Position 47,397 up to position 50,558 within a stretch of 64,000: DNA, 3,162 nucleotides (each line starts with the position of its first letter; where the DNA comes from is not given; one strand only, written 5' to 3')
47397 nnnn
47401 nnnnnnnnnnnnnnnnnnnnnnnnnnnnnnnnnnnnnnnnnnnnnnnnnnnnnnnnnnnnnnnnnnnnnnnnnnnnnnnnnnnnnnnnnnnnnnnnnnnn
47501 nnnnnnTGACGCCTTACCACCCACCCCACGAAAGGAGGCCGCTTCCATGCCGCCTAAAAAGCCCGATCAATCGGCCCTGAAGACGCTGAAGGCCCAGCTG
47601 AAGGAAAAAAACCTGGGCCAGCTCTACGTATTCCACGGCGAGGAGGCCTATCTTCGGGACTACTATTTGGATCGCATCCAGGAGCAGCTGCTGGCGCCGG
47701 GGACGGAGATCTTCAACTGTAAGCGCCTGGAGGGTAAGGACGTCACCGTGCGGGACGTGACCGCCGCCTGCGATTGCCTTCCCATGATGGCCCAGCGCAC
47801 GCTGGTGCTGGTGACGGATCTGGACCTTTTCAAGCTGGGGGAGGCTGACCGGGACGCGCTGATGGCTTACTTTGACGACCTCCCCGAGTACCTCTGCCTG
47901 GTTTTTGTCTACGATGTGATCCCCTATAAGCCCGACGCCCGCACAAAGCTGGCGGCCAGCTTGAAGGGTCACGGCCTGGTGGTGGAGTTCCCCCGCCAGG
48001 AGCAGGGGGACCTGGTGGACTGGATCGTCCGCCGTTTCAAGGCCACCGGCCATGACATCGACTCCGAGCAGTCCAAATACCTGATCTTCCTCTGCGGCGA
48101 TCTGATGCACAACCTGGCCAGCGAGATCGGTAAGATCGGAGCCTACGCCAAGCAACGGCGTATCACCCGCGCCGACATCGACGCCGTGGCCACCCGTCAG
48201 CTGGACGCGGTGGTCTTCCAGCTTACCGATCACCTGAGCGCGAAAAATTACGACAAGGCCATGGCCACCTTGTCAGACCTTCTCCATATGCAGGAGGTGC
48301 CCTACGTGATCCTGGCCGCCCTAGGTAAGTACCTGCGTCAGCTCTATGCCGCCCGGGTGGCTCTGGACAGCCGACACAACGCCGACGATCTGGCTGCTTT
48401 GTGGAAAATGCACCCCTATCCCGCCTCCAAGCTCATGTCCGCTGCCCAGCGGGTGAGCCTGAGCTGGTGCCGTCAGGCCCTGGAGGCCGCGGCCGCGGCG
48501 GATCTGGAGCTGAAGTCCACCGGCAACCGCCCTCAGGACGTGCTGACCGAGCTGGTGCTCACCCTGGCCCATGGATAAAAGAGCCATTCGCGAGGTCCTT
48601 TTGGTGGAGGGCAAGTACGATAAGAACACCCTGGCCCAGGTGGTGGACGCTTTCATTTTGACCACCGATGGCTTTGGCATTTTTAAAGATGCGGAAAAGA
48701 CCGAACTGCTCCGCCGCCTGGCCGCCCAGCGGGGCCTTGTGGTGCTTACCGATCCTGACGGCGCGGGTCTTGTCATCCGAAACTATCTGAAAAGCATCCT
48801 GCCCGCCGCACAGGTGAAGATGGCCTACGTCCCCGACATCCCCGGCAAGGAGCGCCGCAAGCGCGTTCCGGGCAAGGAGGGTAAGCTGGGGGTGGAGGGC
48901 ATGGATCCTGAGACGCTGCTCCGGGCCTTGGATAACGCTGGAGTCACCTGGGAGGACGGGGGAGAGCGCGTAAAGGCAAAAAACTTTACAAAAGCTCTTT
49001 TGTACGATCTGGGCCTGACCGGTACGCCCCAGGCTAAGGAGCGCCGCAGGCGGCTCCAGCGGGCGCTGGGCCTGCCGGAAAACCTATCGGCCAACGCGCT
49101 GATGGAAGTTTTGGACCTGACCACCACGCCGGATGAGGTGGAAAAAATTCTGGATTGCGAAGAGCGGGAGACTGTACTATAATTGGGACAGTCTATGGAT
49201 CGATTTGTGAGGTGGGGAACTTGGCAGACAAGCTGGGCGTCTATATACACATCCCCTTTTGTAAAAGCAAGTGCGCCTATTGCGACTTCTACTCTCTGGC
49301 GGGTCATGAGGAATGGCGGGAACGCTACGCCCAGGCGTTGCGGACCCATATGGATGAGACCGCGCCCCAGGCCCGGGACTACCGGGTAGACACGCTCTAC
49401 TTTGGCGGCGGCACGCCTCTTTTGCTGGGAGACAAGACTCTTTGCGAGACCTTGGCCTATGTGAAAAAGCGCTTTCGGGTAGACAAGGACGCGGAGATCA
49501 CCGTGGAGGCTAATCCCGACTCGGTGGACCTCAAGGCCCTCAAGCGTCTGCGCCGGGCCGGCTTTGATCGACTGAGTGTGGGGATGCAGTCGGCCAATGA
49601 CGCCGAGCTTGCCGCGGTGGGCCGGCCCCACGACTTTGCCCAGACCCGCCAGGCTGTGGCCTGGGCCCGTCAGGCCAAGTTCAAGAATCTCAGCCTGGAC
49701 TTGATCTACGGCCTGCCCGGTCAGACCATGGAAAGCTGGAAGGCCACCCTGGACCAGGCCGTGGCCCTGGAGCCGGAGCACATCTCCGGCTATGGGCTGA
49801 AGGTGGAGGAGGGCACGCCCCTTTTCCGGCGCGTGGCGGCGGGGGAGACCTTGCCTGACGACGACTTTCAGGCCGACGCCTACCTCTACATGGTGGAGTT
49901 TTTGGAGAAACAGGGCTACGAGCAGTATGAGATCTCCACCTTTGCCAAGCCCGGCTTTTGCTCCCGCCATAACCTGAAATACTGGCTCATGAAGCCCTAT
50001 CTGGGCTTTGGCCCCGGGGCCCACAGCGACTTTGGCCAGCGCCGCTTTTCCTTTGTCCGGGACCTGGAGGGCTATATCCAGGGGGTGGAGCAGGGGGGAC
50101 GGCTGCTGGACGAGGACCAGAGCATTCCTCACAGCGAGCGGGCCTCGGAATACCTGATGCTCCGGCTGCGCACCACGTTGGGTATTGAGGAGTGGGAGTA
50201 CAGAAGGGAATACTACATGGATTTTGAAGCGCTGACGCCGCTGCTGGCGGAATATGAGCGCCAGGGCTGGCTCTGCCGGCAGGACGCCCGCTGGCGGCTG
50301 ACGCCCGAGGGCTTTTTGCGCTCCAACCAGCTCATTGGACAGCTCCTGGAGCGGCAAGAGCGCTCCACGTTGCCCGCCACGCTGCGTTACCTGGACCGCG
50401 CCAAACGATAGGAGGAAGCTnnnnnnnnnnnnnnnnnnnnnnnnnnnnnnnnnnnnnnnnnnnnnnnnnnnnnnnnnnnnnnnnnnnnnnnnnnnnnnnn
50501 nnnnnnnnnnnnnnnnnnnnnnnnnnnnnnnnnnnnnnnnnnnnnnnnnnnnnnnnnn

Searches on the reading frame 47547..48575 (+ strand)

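Call 39: search_protein_families(library=ncbifam, proteins=[window:47547-48575:+], max_evalue=0.001)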
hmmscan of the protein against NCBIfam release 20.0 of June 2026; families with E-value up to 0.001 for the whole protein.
window:47547-48575:+ (343 aa): 3 families
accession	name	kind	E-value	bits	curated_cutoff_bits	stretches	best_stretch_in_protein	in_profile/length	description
TIGR01128.2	holA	equivalog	2.6e-75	253.7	80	1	26-339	1-315/316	DNA polymerase III subunit delta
NF004165.0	PRK05629.1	equivalog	3.6e-07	29.6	301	1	104-326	85-300/319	DNA polymerase III subunit delta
NF006302.0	PRK08487.1-5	equivalog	8.3e-07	28.9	296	1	14-268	6-245/323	DNA polymerase III subunit delta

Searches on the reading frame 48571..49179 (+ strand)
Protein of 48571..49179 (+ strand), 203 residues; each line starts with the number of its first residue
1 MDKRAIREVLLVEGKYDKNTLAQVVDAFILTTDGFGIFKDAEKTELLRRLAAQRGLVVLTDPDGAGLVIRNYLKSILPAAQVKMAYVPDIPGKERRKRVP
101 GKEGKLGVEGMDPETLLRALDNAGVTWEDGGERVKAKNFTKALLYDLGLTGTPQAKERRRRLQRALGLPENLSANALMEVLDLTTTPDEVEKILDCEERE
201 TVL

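Call 39: search_protein_families(library=ncbifam, proteins=[window:48571-49179:+], max_evalue=0.001)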
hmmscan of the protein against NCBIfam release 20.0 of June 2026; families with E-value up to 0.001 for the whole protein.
window:48571-49179:+ (203 aa): 1 family
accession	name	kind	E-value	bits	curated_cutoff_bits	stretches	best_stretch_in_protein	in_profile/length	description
TIGR00334.1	5S_RNA_mat_M5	equivalog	2.1e-20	73.5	110.65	1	6-181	2-159/174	ribonuclease M5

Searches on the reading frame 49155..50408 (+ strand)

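Call 39: search_protein_families(library=ncbifam, proteins=[window:49155-50408:+], max_evalue=0.001)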
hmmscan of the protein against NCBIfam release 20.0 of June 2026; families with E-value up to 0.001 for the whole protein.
window:49155-50408:+ (418 aa): 33 families (the best 25 are shown)
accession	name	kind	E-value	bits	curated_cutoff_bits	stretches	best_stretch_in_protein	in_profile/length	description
TIGR00539.1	hemN_rel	equivalog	2.6e-88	296.5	205.4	1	29-354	3-325/361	radical SAM family heme chaperone HemW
NF006067.1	PRK08208.1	equivalog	2.7e-69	234.2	380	1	24-398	33-414/427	STM4012 family radical SAM protein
NF005133.0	PRK06582.1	equivalog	8.5e-68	229.1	597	1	23-397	8-388/390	coproporphyrinogen III oxidase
TIGR04107.1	rSAM_HutW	equivalog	1.9e-57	195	400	1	26-399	39-416/419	heme anaerobic degradation radical SAM methyltransferase ChuW/HutW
TIGR03994.1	rSAM_HemZ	equivalog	1.2e-48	166.2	321.4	1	22-258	80-318/401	coproporphyrinogen dehydrogenase HemZ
TIGR00538.1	hemN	equivalog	2.9e-46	158.2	324.95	1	26-267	49-292/454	oxygen-independent coproporphyrinogen III oxidase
NF006385.0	PRK08629.1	equivalog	2.6e-40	138.5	355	1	29-358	55-373/439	coproporphyrinogen III oxidase family protein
NF004567.0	PRK05904.1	equivalog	1.6e-39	136.1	355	1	29-291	9-265/353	coproporphyrinogen III oxidase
NF006060.0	PRK08207.1-3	equivalog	6.3e-35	120.9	653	1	24-231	147-360/477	coproporphyrinogen III oxidase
NF006061.0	PRK08207.1-4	equivalog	1.3e-34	119.9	702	1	15-212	162-365/501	coproporphyrinogen III oxidase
NF006064.0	PRK08207.2-2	equivalog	6e-33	114.5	504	1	26-236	144-359/465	coproporphyrinogen III oxidase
NF006062.0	PRK08207.1-5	equivalog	7.3e-29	100.9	1007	1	25-226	147-354/476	coproporphyrinogen III oxidase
NF006066.0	PRK08207.2-5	equivalog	1.7e-27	96.3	1117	1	26-300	190-480/518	coproporphyrinogen III oxidase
NF006059.0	PRK08207.1-1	equivalog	4.7e-26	91.5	1012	1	16-216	161-367/496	coproporphyrinogen III oxidase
NF006065.0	PRK08207.2-4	equivalog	5.8e-24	84.9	922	1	29-257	171-407/484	coproporphyrinogen III oxidase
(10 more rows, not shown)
